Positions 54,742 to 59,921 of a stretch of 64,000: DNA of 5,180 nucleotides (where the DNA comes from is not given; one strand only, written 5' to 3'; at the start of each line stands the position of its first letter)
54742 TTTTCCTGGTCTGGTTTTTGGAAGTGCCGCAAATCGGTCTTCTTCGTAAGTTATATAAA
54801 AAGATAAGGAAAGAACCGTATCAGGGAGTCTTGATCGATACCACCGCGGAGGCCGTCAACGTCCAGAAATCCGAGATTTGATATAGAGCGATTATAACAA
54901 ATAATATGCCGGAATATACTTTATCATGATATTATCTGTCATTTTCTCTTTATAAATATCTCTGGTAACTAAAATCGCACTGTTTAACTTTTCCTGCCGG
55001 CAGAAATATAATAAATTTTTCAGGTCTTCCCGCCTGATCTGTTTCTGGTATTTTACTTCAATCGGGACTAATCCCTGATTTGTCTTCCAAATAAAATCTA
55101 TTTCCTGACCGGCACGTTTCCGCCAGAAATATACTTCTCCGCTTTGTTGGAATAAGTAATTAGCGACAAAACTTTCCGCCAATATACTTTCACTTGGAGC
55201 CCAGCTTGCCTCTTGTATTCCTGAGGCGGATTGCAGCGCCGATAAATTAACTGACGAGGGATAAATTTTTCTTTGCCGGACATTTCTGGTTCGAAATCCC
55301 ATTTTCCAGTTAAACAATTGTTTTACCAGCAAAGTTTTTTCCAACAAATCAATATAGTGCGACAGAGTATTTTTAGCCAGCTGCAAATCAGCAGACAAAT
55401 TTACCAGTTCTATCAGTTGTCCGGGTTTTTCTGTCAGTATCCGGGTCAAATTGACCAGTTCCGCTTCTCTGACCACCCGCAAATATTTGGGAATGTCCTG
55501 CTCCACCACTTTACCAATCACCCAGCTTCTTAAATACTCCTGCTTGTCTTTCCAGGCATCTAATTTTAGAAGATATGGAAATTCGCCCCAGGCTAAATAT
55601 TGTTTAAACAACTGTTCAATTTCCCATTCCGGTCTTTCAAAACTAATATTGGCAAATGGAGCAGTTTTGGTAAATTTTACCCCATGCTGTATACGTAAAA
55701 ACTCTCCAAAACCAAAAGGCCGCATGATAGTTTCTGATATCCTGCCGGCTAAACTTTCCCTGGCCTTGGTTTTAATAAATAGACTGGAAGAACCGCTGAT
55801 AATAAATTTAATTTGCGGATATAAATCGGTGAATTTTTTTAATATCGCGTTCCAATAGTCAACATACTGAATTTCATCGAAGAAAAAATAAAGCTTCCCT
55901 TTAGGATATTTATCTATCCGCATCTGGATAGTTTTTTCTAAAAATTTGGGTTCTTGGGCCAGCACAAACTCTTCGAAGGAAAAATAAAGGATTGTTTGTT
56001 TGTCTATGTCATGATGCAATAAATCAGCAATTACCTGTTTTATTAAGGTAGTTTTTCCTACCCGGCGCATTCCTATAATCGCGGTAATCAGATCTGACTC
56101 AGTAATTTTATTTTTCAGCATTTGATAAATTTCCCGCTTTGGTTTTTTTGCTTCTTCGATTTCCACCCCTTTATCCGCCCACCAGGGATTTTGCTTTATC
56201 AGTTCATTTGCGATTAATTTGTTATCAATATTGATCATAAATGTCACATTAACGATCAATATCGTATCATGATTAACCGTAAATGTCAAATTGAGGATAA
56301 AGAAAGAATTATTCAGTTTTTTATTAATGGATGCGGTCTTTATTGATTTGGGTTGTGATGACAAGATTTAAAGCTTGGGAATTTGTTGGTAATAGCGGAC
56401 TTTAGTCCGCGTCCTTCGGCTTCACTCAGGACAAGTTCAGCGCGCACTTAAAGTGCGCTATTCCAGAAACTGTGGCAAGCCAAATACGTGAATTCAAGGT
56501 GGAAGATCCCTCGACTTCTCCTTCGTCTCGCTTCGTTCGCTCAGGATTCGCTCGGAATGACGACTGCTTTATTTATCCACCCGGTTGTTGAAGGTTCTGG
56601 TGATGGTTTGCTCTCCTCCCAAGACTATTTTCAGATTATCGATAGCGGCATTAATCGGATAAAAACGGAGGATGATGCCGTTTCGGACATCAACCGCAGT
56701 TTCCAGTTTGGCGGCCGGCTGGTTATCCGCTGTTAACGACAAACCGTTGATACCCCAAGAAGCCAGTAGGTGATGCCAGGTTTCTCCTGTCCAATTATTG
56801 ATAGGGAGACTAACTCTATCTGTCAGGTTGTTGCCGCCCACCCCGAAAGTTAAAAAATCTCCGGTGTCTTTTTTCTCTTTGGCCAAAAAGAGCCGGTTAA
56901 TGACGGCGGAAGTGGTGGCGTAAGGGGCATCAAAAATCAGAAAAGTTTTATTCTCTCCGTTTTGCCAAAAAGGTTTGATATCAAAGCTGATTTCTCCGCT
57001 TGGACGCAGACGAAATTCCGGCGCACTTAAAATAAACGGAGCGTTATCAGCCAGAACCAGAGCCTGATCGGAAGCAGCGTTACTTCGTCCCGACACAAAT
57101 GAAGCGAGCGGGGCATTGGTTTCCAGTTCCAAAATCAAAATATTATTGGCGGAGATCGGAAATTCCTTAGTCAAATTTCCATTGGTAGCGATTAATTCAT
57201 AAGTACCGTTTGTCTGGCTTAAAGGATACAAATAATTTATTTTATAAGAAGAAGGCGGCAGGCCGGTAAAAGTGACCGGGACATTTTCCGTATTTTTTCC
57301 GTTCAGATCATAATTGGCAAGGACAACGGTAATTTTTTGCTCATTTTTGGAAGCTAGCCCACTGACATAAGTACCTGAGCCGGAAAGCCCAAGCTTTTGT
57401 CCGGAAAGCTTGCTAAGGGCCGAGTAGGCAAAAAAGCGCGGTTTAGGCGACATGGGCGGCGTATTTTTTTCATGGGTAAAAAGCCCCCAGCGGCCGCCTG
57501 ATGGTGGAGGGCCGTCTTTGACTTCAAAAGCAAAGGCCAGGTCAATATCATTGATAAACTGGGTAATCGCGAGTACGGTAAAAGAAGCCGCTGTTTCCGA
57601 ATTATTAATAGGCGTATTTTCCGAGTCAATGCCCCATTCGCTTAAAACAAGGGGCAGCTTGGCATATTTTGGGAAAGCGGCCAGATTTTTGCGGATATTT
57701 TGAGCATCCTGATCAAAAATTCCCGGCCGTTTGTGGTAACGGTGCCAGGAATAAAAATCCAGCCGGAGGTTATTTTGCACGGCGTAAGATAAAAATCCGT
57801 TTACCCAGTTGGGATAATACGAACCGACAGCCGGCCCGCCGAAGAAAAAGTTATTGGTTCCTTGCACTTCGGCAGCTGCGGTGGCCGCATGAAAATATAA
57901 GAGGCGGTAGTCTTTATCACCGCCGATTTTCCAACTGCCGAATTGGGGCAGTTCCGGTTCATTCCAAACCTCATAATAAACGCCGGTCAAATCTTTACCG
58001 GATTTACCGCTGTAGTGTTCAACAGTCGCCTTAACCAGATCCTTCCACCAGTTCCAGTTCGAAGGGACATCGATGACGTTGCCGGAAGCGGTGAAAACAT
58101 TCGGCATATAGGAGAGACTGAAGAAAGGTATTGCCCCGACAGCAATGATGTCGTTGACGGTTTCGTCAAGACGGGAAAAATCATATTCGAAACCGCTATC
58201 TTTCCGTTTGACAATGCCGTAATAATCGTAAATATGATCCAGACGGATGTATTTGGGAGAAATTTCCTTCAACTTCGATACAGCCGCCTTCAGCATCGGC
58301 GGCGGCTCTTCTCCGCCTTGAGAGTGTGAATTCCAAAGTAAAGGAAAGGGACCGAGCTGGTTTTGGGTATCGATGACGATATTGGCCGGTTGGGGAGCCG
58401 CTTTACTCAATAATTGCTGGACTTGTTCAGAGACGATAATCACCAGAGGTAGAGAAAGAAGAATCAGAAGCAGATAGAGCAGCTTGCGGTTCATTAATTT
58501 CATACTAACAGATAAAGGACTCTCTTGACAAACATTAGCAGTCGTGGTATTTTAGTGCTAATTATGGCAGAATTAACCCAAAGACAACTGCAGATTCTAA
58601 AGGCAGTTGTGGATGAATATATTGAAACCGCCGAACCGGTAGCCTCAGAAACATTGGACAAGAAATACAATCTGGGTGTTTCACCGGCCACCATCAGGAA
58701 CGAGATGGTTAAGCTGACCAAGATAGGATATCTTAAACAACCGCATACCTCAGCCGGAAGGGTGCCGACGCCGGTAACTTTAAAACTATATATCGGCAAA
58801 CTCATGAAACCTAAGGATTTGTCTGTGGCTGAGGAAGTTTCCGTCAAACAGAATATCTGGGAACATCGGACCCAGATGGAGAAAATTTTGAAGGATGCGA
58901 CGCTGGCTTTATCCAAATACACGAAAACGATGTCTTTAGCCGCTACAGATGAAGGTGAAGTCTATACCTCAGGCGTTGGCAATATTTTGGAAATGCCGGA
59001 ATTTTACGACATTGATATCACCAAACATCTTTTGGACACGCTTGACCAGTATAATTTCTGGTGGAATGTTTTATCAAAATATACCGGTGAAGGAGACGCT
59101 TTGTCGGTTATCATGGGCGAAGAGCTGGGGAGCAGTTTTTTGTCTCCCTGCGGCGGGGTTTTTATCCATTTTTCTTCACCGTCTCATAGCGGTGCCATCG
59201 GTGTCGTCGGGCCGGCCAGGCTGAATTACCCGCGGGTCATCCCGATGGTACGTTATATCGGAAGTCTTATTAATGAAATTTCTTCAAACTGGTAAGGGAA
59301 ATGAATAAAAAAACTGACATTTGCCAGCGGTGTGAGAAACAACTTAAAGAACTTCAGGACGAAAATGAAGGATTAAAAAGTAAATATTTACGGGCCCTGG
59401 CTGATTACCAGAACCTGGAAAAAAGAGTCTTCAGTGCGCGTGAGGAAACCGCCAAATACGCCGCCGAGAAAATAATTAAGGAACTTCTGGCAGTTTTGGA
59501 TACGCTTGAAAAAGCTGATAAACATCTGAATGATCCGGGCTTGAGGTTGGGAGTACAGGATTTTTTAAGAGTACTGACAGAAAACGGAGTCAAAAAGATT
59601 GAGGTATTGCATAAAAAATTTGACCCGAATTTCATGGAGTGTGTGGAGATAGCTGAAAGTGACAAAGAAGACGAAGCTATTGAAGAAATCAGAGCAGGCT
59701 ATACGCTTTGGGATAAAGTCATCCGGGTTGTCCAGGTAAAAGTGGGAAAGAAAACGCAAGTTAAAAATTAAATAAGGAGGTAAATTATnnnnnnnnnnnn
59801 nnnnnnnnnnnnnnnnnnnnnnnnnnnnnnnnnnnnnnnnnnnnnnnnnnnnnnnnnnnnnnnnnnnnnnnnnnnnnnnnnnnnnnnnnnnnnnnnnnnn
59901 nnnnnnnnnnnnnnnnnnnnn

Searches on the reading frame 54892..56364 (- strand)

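Call 14: search_protein_families(library=pfam, proteins=[window:54892-56364:-], max_evalue=0.001)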
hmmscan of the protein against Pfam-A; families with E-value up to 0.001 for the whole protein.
window:54892-56364:- (490 aa): 4 families
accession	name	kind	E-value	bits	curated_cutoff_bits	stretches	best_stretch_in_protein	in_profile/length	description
PF13173.12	AAA_14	-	1.4e-32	112.8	27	1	93-223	4-129/129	AAA domain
PF13635.12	DUF4143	-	2.9e-26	92.6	28.1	1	288-439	1-159/160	Domain of unknown function (DUF4143)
PF01637.24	ATPase_2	-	1.6e-05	25.3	33.2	1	77-137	6-64/225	ATPase domain predominantly from Archaea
PF09182.16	PuR_N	-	3.7e-05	24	24.6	1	299-346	2-49/70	Bacterial purine repressor, N-terminal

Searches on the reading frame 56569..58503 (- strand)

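Call 14: search_protein_families(library=pfam, proteins=[window:56569-58503:-], max_evalue=0.001)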
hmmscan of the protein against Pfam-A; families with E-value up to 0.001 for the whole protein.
window:56569-58503:- (644 aa): 1 family
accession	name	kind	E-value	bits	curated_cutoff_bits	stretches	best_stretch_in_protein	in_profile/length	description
PF01229.23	Glyco_hydro_39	-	2.5e-27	96.2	26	1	79-413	44-407/472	Glycosyl hydrolases family 39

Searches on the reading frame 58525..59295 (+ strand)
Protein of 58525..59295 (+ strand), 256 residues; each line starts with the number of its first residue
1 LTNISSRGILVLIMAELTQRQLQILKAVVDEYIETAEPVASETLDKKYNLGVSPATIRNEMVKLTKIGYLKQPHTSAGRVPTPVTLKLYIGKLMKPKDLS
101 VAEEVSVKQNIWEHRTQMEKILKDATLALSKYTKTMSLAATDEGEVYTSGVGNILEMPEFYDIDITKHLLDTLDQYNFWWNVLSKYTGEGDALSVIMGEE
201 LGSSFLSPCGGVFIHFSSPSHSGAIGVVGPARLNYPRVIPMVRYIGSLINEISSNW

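Call 42: search_protein_families(library=pfam, proteins=[window:58525-59295:+], max_evalue=1)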
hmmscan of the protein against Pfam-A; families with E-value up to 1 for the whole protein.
window:58525-59295:+ (256 aa): 6 families
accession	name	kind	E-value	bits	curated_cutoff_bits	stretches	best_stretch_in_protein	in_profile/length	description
PF01628.27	HrcA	-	9.4e-17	62.1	22.2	1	111-239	98-215/215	HrcA protein C terminal domain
PF03444.21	HrcA_DNA-bdg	-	0.00017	21.6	21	1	16-82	1-66/79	Winged helix-turn-helix transcription repressor, HrcA DNA-binding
PF01726.22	LexA_DNA_bind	-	0.017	15.3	23.7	1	14-72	1-58/65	LexA DNA binding domain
PF08220.18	HTH_DeoR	-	0.021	15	21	1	50-75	24-49/57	DeoR-like helix-turn-helix domain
PF08279.18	HTH_11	-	0.099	13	25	1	33-69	10-44/55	HTH domain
PF13801.11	Metal_resist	-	0.3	11.7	29.2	0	11-50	36-75/125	Heavy-metal resistance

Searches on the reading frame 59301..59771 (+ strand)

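Call 14: search_protein_families(library=pfam, proteins=[window:59301-59771:+], max_evalue=0.001)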
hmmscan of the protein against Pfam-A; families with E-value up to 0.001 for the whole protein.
window:59301-59771:+ (156 aa): 1 family
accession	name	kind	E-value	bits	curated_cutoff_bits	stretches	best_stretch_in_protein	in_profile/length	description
PF01025.24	GrpE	-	1e-30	107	25.8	1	3-150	8-165/165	GrpE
